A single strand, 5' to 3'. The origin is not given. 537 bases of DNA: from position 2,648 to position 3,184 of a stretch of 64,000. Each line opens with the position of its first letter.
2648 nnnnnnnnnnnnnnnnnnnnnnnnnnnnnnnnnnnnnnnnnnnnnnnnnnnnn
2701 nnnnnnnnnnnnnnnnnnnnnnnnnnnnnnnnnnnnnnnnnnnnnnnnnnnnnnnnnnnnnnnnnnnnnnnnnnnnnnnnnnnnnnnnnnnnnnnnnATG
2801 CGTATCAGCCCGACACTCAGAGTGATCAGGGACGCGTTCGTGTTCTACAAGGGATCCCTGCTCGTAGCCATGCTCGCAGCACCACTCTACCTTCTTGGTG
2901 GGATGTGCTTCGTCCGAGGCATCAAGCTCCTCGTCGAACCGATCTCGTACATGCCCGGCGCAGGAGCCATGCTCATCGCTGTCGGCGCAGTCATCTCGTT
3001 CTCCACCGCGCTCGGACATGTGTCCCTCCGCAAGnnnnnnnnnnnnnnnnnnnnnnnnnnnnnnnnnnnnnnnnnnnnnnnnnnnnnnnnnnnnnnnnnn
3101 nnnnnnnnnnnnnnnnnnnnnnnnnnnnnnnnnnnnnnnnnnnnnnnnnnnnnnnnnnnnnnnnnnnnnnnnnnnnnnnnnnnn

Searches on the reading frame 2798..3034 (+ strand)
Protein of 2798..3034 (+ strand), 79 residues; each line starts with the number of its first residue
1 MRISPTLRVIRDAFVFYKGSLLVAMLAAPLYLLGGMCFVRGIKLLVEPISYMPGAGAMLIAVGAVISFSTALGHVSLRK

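Call 67: search_protein_families(library=phrogs, proteins=[window:2798-3034:+], max_evalue=0.1)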
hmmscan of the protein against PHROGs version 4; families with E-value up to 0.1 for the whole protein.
window:2798-3034:+ (79 aa): 0 families

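Call 68: search_protein_families(library=ncbifam, proteins=[window:2798-3034:+], max_evalue=0.1)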
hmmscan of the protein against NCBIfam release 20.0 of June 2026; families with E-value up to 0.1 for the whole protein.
window:2798-3034:+ (79 aa): 1 family
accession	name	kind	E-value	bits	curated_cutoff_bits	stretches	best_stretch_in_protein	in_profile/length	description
NF011207.0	PRK14613.1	equivalog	0.075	12.2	359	1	28-62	145-179/297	4-(cytidine 5'-diphospho)-2-C-methyl-D-erythritol kinase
